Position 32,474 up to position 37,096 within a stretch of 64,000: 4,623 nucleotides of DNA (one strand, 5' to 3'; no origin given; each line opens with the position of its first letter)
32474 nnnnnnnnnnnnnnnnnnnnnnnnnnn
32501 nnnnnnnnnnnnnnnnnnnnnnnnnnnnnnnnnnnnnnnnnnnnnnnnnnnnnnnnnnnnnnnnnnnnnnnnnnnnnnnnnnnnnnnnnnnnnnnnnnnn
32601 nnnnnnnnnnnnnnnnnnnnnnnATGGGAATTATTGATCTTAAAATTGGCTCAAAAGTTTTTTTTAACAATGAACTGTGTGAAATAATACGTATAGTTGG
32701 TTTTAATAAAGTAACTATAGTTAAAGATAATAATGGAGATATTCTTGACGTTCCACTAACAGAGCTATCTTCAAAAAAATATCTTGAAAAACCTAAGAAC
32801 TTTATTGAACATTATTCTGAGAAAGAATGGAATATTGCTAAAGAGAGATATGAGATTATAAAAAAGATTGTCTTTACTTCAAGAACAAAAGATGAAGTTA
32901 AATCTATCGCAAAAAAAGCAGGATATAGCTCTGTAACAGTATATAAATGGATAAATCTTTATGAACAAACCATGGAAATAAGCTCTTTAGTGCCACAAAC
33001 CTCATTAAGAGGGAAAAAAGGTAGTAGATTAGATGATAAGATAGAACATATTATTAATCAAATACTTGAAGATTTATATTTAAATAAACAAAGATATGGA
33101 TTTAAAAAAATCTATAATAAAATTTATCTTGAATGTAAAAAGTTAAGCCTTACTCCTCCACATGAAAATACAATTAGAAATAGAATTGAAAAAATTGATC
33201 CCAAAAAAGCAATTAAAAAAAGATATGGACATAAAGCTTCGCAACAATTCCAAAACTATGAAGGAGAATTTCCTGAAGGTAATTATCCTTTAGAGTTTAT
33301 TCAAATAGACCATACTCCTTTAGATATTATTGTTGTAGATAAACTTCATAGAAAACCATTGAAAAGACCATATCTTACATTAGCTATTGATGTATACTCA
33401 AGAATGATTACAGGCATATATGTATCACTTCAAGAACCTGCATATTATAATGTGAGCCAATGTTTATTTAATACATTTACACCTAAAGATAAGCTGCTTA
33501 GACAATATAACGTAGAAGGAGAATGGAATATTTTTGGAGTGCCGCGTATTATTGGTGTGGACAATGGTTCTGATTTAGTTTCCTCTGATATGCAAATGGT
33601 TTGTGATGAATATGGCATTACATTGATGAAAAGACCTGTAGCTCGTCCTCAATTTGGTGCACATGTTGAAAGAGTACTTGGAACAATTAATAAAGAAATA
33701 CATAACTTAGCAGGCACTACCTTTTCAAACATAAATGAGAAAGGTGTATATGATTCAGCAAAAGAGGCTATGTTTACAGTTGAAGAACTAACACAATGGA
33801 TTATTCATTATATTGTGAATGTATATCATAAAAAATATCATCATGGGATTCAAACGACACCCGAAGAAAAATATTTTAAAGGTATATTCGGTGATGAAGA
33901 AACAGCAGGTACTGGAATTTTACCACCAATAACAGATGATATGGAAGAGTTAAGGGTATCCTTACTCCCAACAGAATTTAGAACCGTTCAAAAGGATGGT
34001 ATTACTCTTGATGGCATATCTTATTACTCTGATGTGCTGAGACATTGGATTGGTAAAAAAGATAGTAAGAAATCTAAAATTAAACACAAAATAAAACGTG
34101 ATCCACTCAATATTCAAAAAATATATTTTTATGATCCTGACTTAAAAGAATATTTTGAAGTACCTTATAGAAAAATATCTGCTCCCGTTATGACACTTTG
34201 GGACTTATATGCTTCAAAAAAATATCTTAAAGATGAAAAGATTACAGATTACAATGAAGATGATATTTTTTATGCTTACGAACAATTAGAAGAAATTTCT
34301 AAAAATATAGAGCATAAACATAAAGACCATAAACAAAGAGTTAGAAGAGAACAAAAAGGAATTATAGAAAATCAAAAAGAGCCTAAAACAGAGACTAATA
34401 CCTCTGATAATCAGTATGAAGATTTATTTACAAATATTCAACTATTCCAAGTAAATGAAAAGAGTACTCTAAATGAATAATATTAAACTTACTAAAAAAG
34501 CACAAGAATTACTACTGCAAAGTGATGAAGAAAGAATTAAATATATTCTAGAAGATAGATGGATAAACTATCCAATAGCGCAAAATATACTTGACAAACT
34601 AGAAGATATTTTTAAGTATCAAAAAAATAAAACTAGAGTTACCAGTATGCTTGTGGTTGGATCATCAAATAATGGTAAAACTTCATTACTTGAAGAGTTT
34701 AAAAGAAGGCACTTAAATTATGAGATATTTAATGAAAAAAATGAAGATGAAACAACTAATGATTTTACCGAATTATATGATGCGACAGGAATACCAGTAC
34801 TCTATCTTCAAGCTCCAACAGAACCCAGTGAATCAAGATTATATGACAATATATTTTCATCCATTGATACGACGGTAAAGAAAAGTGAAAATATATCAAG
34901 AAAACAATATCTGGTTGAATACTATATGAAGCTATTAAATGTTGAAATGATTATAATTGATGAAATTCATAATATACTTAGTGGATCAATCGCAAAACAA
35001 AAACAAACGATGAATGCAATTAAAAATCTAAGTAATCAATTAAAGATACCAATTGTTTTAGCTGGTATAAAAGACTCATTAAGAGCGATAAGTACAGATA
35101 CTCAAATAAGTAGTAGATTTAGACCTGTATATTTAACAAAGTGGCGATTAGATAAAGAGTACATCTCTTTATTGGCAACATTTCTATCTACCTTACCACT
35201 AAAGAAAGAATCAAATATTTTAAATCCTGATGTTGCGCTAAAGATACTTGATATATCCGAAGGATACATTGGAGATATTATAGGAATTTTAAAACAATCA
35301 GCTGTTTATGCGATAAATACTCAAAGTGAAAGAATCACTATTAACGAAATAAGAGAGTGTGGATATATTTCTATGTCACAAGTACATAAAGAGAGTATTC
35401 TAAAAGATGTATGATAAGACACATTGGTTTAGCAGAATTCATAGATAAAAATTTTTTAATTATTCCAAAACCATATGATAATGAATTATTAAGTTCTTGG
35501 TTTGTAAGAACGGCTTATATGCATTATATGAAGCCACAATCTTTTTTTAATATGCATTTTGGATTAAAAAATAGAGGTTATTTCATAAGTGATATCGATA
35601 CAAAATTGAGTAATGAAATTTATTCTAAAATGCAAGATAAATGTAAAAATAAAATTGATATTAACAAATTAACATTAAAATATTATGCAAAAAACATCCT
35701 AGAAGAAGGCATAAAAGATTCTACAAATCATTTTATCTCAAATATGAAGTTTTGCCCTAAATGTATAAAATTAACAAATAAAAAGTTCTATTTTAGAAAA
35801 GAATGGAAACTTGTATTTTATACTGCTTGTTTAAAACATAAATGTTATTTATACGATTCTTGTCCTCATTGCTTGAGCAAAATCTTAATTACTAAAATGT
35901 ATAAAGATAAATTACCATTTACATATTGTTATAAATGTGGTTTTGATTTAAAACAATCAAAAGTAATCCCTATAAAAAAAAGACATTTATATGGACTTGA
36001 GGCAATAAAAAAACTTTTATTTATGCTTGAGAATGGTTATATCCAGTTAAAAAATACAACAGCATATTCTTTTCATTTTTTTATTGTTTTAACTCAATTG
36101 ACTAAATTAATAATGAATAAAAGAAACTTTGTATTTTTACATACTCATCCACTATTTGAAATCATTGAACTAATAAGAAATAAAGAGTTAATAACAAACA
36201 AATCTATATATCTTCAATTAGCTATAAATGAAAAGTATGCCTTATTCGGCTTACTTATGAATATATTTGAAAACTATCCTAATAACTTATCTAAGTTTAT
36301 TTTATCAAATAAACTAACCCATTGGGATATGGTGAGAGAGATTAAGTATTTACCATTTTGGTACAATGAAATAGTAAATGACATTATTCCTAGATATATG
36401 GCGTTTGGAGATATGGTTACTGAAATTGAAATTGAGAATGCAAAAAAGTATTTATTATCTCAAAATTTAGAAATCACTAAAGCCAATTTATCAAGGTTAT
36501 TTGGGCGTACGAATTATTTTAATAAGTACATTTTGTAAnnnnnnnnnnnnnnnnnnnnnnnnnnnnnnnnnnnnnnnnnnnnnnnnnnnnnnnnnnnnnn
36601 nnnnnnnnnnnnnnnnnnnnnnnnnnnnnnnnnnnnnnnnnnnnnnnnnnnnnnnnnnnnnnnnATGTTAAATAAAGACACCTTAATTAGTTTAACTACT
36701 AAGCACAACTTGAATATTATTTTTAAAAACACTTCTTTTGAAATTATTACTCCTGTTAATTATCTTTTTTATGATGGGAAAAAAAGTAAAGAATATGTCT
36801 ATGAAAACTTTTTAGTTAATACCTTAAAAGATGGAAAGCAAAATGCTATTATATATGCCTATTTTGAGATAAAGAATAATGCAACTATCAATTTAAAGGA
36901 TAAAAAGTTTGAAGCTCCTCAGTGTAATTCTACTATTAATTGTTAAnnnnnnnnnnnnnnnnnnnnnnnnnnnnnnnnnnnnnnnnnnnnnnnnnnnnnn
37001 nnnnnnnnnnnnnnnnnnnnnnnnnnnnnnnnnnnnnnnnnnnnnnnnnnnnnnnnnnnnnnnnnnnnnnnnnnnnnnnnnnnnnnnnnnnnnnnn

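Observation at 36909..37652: Exported EndA/Dns DNase as cargo: a second anti-transformation layer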

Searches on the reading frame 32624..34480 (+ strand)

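Call 6: search_protein_families(library=pfam, proteins=[window:32624-34480:+], max_evalue=0.01)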
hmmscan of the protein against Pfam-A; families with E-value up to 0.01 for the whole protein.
window:32624-34480:+ (618 aa): 4 families
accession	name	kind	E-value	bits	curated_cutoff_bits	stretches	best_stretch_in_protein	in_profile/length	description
PF09299.17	Mu-transpos_C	-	2.6e-11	43.8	21.7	1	446-506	3-55/61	Mu transposase, C-terminal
PF00665.32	rve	-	4.1e-07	30.6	32.6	1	230-334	2-94/102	Integrase core domain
PF13518.12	HTH_28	-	0.0091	16.5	25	0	92-115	15-38/52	Helix-turn-helix domain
PF13551.12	HTH_29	-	0.0095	16.5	28.1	0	92-138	15-60/64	Winged helix-turn helix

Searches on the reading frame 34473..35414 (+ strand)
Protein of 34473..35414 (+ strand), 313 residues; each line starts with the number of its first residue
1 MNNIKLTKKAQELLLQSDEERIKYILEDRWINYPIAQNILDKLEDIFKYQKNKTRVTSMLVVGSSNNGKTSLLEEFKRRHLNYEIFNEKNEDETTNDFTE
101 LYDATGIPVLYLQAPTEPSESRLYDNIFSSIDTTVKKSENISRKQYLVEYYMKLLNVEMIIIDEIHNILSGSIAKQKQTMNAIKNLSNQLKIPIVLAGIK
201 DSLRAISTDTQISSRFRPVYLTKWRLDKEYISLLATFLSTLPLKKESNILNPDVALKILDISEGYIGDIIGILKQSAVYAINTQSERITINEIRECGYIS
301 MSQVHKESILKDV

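Call 6: search_protein_families(library=pfam, proteins=[window:34473-35414:+], max_evalue=0.01)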
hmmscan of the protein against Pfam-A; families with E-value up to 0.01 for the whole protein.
window:34473-35414:+ (313 aa): 4 families
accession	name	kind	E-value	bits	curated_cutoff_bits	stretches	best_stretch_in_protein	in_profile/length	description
PF05621.17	TniB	-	2.2e-59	200.5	22.4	1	21-225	1-188/189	Bacterial TniB protein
PF13401.12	AAA_22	-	1.5e-12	48.4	27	1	58-204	7-127/130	AAA domain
PF13173.12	AAA_14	-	0.00046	20.6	27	0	137-202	41-101/129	AAA domain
PF00270.35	DEAD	-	0.0043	17.2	26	0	96-186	63-145/167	DEAD/DEAH box helicase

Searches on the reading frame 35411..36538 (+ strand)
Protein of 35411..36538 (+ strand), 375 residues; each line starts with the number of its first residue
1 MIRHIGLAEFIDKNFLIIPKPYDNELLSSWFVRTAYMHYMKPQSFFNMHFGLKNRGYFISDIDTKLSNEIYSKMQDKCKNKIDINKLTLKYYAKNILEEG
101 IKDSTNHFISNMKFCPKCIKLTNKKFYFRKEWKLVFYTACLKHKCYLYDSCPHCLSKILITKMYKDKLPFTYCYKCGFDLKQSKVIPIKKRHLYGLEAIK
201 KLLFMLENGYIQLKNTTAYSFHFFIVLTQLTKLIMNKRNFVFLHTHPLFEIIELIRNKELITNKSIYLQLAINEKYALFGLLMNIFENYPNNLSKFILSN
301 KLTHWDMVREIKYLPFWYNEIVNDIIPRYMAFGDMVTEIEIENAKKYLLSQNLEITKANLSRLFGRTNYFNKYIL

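Call 5: search_protein_families(library=pfam, proteins=[window:35411-36538:+], max_evalue=0.01)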
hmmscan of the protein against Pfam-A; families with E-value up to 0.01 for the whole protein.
window:35411-36538:+ (375 aa): 1 family
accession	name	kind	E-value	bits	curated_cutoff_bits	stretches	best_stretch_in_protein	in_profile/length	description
PF06527.16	TniQ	-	4.3e-19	70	27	1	17-147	2-142/142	TniQ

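Call 25: find_related_loci(query=window:35411-36535:+, collection=genome_contigs, flank=10000)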
Query window:35411-36535:+ (375 aa) in genome_contigs; peptide patterns used: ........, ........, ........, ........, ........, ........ (x = any residue, [..] = any of these).
21 stretches matched a pattern, but none encodes a relative of the query by tblastn (E <= 1e-3).

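Call 27: find_homologous_proteins(query=window:35411-36535:+)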
Query window:35411-36535:+ (375 aa): 78 proteins with E <= 0.001 among 1875 candidates.
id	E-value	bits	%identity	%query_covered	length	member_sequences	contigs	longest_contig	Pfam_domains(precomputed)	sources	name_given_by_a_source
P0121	3.5e-124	433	52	99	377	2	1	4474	PF06527.17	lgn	-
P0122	3.3e-122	427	53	99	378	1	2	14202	PF06527.17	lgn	-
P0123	5.5e-122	426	52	100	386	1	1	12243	PF06527.17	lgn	-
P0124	3.2e-121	423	52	99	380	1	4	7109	PF06527.17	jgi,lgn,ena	-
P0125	1.1e-120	421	51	100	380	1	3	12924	PF06527.17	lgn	-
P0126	2.8e-117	410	50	99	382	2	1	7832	PF06527.17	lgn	-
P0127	2.8e-115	404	48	99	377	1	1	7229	PF06527.17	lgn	-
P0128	4.3e-115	403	51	99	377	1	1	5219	PF06527.17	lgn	-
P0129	3.6e-113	397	49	99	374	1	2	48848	PF06527.17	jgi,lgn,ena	-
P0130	7.2e-113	396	50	99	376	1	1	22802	PF06527.17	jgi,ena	-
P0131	1.5e-112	395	52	95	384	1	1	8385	PF06527.17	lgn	-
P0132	4.6e-112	393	50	98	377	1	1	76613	PF06527.17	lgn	-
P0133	1.8e-111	391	50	97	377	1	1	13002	PF06527.17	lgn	-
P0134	2.4e-111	391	48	99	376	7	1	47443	PF06527.17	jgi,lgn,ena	-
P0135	3.5e-111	390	49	100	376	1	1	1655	PF06527.17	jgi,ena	-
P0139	1.9e-107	378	49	96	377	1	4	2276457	PF06527.17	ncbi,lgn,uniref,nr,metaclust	ncbi:TniQ family protein [Aliarcobacter lanthieri]|uniref:TniQ family protein n=1 Tax=Aliarcobacter 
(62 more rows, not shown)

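Call 28: find_encoding_contigs(protein=P0139, flank=10000, max_places=3)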
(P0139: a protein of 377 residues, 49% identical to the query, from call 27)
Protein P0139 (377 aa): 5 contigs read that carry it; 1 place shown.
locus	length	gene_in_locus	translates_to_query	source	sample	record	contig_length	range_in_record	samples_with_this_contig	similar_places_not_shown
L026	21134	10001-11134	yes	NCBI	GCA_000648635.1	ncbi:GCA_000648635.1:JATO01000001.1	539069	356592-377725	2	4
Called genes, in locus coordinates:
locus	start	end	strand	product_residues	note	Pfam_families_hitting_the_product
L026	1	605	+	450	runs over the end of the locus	PF01474:DAHP_synth_2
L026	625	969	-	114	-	PF03960:ArsC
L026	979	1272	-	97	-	PF20977:GatF (faint), PF02686:GatC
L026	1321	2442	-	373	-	PF01702:TGT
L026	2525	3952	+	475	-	PF02080:TrkA_C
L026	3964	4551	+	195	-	-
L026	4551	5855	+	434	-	PF01225:Mur_ligase, PF08245:Mur_ligase_M (weak), PF02875:Mur_ligase_C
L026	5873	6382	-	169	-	PF02481:DNA_processg_A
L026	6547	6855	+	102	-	PF08722:Tn7_TnsA-like_N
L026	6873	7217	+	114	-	-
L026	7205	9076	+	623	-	PF13551:HTH_29 (faint), PF00665:rve (faint), PF09299:Mu-transpos_C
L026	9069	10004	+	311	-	PF05621:TniB, PF13401:AAA_22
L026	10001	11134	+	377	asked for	PF06527:TniQ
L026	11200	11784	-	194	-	-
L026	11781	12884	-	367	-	PF04055:Radical_SAM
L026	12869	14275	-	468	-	PF04055:Radical_SAM, PF13353:Fer4_12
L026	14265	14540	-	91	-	PF27806:HxsD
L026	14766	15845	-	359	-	PF01420:Methylase_S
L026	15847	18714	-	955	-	PF02384:N6_Mtase, PF01170:UPF0020, PF07669:Eco57I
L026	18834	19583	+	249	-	-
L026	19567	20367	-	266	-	PF13489:Methyltransf_23, PF13847:Methyltransf_31, PF08241:Methyltransf_11, PF08242:Methyltransf_12, PF13649:Methyltransf_25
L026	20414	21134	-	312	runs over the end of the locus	PF02899:Phage_int_SAM_1, PF13102:Phage_int_SAM_5 (weak), PF13495:Phage_int_SAM_4 (weak), PF00589:Phage_integrase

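Call 29: find_encoding_contigs(protein=P0132, flank=10000, max_places=3)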
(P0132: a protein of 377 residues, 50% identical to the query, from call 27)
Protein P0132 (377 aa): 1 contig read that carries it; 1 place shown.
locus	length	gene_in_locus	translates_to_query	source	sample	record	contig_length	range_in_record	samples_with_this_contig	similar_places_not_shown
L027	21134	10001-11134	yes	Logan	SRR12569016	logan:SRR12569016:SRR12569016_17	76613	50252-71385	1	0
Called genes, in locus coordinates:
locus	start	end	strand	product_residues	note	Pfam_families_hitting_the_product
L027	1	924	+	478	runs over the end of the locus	PF02080:TrkA_C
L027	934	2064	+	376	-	PF00155:Aminotran_1_2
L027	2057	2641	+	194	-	-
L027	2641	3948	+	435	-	PF01225:Mur_ligase, PF08245:Mur_ligase_M, PF02875:Mur_ligase_C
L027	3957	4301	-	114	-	PF02481:DNA_processg_A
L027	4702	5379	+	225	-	-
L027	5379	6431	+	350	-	-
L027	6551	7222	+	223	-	PF08722:Tn7_TnsA-like_N, PF08721:Tn7_Tnp_TnsA_C (weak)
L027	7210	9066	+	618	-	PF00665:rve (faint), PF13551:HTH_29 (faint), PF13518:HTH_28 (faint), PF09299:Mu-transpos_C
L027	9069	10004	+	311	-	PF05621:TniB, PF01637:ATPase_2 (faint), PF13173:AAA_14 (faint), PF13401:AAA_22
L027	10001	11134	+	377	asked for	PF06527:TniQ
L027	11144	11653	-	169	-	-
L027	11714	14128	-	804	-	PF05729:NACHT (weak)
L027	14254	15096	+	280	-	-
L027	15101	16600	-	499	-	-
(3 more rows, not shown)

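Call 30: find_encoding_contigs(protein=P0129, flank=10000, max_places=3)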
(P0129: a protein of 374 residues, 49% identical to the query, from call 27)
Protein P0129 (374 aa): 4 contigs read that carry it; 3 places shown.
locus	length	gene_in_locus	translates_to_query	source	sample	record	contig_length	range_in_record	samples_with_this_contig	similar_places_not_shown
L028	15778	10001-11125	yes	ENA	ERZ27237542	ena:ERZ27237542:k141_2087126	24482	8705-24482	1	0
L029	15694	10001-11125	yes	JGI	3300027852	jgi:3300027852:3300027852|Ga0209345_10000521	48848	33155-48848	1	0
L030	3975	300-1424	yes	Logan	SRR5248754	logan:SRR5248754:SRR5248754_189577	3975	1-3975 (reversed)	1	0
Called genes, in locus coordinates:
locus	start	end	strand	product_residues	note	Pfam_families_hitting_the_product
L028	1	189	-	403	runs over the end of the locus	PF00696:AA_kinase, PF01842:ACT, PF13291:ACT_4 (weak), PF22468:ACT_9, PF13840:ACT_7, PF22468:ACT_9, PF01842:ACT (weak)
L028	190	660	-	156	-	PF00293:NUDIX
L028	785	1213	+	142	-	PF00989:PAS, PF13426:PAS_9, PF08447:PAS_3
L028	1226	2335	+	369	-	PF00015:MCPsignal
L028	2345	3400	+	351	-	PF04055:Radical_SAM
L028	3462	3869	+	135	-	PF02416:TatA_B_E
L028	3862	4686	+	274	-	PF00902:TatC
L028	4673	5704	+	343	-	PF02547:Queuosine_synth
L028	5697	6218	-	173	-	PF02481:DNA_processg_A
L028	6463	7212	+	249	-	PF08722:Tn7_TnsA-like_N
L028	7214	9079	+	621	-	PF00665:rve (weak), PF09299:Mu-transpos_C (weak)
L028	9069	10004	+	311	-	PF05621:TniB, PF13401:AAA_22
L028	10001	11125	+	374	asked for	PF06527:TniQ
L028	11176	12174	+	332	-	PF02086:MethyltransfD12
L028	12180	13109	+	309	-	PF00702:Hydrolase (faint), PF08282:Hydrolase_3, PF05116:S6PP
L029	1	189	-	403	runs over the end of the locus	PF00696:AA_kinase, PF01842:ACT, PF13291:ACT_4 (weak), PF22468:ACT_9, PF13840:ACT_7, PF22468:ACT_9, PF01842:ACT (weak)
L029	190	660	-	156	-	PF00293:NUDIX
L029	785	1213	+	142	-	PF00989:PAS, PF13426:PAS_9, PF08447:PAS_3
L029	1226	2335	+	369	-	PF00015:MCPsignal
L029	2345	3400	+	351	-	PF04055:Radical_SAM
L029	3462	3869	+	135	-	PF02416:TatA_B_E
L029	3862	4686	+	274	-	PF00902:TatC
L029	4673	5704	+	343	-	PF02547:Queuosine_synth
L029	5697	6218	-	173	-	PF02481:DNA_processg_A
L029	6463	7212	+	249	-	PF08722:Tn7_TnsA-like_N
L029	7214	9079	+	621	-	PF00665:rve (weak), PF09299:Mu-transpos_C (weak)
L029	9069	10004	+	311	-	PF05621:TniB, PF13401:AAA_22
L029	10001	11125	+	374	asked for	PF06527:TniQ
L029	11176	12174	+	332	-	PF02086:MethyltransfD12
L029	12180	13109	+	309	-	PF00702:Hydrolase (faint), PF08282:Hydrolase_3, PF05116:S6PP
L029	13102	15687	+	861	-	PF00990:GGDEF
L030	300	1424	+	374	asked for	PF06527:TniQ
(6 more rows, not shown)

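Call 32: find_related_loci(query=A1, collection=genome_contigs, flank=10000)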
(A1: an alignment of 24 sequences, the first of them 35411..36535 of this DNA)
Query A1 (375 aa) in genome_contigs; peptide patterns used: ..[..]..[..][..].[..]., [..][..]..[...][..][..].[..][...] (x = any residue, [..] = any of these).
65 stretches matched a pattern; 15 encode a relative of the query (tblastn E <= 1e-3); 15 distinct loci.
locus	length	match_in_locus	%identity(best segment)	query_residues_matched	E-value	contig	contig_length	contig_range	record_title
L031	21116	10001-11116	49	1-372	1e-120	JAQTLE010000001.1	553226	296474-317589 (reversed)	MAG: Sulfurovaceae bacterium isolate STA_1 NODE_9_length_553226_cov_19.324902_Sandtown_A, whole genome shotgun sequence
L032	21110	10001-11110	41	1-373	2e-95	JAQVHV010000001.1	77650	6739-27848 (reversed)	MAG: Sulfurovum sp. isolate STE_24 NODE_492_length_77650_cov_15.378133_Sandtown_E, whole genome shotgun sequence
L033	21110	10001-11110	36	1-373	1e-88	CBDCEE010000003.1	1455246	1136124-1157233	MAG: Sulfurovaceae bacterium isolate d8b9733b-7bde-4c6a-847d-768f6c9f88b2 genome assembly, contig: ctg87265, whole genom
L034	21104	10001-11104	44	1-373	2e-98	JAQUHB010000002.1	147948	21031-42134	MAG: Sulfurimonadaceae bacterium isolate STCSWMC_27 NODE_116_length_147948_cov_7.739076_ST_CSWMC, whole genome shotgun s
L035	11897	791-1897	33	1-372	1e-73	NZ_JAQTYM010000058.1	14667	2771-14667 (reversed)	MAG: Sulfuricurvum sp. isolate STC_37 NODE_9018_length_14667_cov_31.680536_Sandtown_C, whole genome shotgun sequence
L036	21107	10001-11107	33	1-372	4e-70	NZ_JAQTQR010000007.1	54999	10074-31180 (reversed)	MAG: Sulfuricurvum sp. isolate STB_144 NODE_1191_length_54999_cov_6.324974_Sandtown_B, whole genome shotgun sequence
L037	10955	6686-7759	30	15-372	1e-51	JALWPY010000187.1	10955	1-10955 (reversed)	MAG: Campylobacterales bacterium isolate M2_maxbin2_scaf2bin.444_VB M2_NODE_8244_length_10955_cov_3.117566, whole genome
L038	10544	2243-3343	32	2-365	3e-49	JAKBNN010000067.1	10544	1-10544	MAG: bacterium isolate LL2.bin47 NODE_8472_length_10544_cov_1.97677, whole genome shotgun sequence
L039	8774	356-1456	33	2-365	1e-47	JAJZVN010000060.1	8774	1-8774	MAG: bacterium isolate SKS5.bin53 NODE_15687_length_8774_cov_5.429166, whole genome shotgun sequence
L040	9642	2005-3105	33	2-365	3e-47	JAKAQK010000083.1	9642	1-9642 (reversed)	MAG: bacterium isolate YF2.bin53 NODE_7757_length_9642_cov_3.454335, whole genome shotgun sequence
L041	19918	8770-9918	33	2-375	4e-49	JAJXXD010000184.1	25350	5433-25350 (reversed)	MAG: bacterium isolate BP6.bin134 NODE_2627_length_25350_cov_2.270507, whole genome shotgun sequence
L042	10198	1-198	70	308-373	2e-24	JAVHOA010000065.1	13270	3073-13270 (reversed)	MAG: Sulfurimonadaceae bacterium isolate WB02no11_38_305 NODE_3479_length_13270_cov_243.661975, whole genome shotgun seq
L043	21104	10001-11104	34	1-371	4e-74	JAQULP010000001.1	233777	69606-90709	MAG: Sulfuricurvum sp. isolate STD1_133 NODE_92_length_233777_cov_6.178429_Sandtown_D1, whole genome shotgun sequence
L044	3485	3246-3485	45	1-80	3e-19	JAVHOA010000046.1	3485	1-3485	MAG: Sulfurimonadaceae bacterium isolate WB02no11_38_305 NODE_24407_length_3485_cov_235.203790, whole genome shotgun seq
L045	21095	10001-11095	25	12-365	4e-28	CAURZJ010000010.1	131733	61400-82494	MAG TPA_asm: uncultured Peptococcaceae bacterium isolate ERR9969148_bin.12_MetaWRAP_v1.3_MAG genome assembly, contig: ER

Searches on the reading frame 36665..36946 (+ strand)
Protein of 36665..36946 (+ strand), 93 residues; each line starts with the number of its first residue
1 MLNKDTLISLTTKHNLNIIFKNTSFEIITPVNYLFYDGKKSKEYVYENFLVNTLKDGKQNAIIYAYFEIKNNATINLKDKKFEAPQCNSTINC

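Call 5: search_protein_families(library=pfam, proteins=[window:36665-36946:+], max_evalue=0.01)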
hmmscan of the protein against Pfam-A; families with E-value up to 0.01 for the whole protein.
window:36665-36946:+ (93 aa): 0 families

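Call 51: search_protein_families(library=padloc, proteins=[window:36665-36946:+], max_evalue=0.01)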
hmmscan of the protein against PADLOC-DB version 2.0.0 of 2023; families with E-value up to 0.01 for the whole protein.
window:36665-36946:+ (93 aa): 0 families

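Call 71: search_protein_representatives(protein=window:36665-36943:+)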
Query: 93 residues. Proteins with E-value up to 0.001 (for the whole library): 2; up to 1e-10: 1; up to 1e-30: 1. The best 2 are listed.
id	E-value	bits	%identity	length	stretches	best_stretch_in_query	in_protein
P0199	4.2e-31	122.9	62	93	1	2-93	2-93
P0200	5.7e-05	39.5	36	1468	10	60-81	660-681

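Call 100: predict_structure(alignment_id=A3)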
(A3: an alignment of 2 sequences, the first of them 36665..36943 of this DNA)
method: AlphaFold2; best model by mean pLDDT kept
length: 93 residues; sequences in the alignment: 2
mean_pLDDT: 40.6   pTM: 0.28
mean pLDDT of the five models: 40.6, 38.7, 37.8, 33.6, 33.5
residues with pLDDT >= 90: 0; 70-90: 0; 50-70: 11; < 50: 82
segments of 3 or more residues with pLDDT < 50: 1-12, 21-23, 31-61, 63-93
pLDDT, mean of each block of 10 residues (from residue 1): 36 49 49 39 40 41 44 36 34 32
secondary structure, 60 per line:
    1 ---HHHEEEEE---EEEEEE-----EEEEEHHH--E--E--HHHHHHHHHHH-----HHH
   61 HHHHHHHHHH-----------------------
elements in order: E7-11 E15-20 E26-30 H42-52 H58-70
